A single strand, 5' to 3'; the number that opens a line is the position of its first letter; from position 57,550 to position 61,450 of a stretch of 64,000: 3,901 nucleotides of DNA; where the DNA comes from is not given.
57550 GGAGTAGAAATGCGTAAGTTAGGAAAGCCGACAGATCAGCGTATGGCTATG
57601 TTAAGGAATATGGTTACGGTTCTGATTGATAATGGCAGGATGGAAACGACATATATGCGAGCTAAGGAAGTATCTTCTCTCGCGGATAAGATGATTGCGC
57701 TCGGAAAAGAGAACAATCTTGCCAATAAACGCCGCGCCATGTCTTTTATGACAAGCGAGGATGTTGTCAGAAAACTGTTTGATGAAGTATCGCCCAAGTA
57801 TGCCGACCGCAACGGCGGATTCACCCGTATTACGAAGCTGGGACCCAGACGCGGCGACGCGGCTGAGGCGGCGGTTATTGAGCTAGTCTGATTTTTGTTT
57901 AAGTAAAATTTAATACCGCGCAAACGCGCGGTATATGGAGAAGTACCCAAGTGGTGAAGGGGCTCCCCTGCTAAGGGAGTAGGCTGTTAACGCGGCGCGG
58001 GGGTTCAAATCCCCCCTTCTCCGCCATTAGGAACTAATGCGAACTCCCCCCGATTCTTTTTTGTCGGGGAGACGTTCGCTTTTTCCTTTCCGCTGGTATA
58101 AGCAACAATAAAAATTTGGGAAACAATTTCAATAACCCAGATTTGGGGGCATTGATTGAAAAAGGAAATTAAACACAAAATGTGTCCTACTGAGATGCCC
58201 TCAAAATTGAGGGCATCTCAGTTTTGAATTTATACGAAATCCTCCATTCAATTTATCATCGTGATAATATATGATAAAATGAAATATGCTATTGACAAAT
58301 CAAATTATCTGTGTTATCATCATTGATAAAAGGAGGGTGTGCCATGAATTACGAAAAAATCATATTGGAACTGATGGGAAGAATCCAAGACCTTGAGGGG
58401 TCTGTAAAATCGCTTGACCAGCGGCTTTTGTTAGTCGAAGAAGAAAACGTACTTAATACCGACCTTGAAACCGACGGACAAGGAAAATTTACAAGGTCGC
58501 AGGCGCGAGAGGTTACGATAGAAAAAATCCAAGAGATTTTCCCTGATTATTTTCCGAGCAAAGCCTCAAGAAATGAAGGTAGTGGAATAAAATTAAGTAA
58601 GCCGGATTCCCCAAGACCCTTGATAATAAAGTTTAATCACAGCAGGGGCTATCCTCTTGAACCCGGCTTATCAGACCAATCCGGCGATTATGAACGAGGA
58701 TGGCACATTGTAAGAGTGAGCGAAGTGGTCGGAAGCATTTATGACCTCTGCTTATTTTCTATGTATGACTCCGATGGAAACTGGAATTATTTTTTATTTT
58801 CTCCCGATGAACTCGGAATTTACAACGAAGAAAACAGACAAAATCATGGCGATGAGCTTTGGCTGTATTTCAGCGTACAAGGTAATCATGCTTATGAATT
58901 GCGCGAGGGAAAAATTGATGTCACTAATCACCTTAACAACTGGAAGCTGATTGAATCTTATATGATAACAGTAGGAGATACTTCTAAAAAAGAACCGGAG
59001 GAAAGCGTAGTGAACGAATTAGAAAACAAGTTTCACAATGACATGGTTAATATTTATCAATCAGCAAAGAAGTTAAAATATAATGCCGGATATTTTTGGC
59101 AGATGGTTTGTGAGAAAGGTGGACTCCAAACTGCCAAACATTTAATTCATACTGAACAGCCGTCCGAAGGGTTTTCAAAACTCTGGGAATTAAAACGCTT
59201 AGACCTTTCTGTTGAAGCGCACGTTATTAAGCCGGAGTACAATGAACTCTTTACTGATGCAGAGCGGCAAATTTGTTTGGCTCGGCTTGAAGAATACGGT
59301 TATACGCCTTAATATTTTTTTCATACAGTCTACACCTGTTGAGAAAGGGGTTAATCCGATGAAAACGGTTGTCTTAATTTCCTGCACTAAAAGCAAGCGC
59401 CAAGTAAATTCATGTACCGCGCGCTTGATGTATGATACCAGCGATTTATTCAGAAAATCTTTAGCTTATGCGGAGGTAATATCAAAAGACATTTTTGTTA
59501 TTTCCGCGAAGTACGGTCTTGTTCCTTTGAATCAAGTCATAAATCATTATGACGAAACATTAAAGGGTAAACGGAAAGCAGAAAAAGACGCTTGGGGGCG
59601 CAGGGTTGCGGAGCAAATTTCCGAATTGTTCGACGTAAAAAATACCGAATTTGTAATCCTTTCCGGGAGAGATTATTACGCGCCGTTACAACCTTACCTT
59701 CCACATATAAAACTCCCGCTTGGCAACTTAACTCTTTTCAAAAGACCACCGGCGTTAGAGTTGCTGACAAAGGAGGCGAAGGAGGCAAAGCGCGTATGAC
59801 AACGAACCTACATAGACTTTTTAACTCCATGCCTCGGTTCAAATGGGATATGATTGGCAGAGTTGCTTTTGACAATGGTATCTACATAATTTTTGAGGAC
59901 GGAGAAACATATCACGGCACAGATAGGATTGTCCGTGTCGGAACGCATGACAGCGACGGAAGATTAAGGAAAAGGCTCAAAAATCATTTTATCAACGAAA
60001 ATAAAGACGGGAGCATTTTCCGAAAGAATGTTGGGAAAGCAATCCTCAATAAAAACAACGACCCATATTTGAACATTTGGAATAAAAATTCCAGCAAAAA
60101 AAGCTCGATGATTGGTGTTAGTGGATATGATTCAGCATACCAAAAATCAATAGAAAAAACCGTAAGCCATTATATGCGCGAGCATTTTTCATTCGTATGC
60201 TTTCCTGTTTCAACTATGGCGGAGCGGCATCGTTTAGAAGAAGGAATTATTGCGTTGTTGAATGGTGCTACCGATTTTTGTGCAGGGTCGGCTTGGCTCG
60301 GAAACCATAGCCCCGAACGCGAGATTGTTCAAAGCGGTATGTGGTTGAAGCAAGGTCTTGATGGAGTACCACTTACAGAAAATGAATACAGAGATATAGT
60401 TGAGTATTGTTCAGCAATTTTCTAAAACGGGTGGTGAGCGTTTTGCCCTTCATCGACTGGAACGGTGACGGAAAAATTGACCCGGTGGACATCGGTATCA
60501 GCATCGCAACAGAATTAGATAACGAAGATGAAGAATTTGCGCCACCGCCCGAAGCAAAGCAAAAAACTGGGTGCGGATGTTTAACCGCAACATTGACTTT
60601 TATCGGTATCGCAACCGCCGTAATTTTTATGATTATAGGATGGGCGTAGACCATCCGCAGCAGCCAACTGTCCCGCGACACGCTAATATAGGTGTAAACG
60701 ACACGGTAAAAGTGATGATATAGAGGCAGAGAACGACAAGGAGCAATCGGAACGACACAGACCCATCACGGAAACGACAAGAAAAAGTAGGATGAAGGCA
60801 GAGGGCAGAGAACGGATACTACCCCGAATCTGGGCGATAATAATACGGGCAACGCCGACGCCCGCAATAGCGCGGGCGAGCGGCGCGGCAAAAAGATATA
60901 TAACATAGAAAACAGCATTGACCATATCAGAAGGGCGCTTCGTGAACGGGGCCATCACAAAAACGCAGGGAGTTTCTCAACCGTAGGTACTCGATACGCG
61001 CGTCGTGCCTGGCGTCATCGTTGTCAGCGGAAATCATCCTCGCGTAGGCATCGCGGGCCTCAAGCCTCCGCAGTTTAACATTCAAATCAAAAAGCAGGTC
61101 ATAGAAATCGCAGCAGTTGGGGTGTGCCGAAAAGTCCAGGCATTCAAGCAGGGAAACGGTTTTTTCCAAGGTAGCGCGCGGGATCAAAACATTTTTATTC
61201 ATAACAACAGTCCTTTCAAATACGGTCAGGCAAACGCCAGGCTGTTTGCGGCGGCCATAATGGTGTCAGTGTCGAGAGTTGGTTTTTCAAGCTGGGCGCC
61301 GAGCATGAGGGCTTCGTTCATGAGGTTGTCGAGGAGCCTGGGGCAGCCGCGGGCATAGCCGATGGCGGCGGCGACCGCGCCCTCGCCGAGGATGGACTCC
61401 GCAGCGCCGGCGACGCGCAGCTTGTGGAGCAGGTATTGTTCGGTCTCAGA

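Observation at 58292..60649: AT-rich four-gene cassette between tRNA-Ser and a transposon end (unknown protein + DUF6884-like + GIY-YIG nuclease + EF-hand tail-anchored peptide): candidate uncharacterised defence or addiction system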

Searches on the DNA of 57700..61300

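Call 92: search_rna_families(source=window, start=57700, end=61300, threshold=evalue, max_evalue=1)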
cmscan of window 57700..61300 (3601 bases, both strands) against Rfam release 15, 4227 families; matches with E-value up to 1: 8.
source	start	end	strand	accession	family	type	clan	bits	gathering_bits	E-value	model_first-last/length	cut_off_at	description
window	57937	58023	+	RF00005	tRNA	Gene; tRNA;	CL00001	61.2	29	4.7e-12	1-71/71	no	tRNA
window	57923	58074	+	RF02223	sX4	Gene; sRNA;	-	29.3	70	0.0018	1-167/167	no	Proteobacterial sRNA sX4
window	57976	58022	+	RF01684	mascRNA-menRNA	Gene;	-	24.2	42.5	0.09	1-56/56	no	MALAT1-associated small cytoplasmic RNA/MEN beta RNA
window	58149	58230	+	RF02378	SurC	Gene; sRNA;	-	23.9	80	0.15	1-161/161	no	SurC sRNA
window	57979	58023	-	RF04351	Plastid-psbl-rps4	Cis-reg;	-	23.4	68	0.1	1-53/53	no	Plastid-psbl-rps4 3UTR RNA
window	58167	58223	+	RF01859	Phe_leader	Cis-reg; leader;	-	23.4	55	0.96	1-125/125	no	Phenylalanine leader peptide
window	58247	58283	-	RF00623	P1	Gene;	-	22.6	100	0.17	47-83/180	no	Pseudomonas sRNA P1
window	58178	58300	-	RF00398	SNORA15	Gene; snRNA; snoRNA; HACA-box;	-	21.5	47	0.98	1-137/137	no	Small nucleolar RNA SNORA15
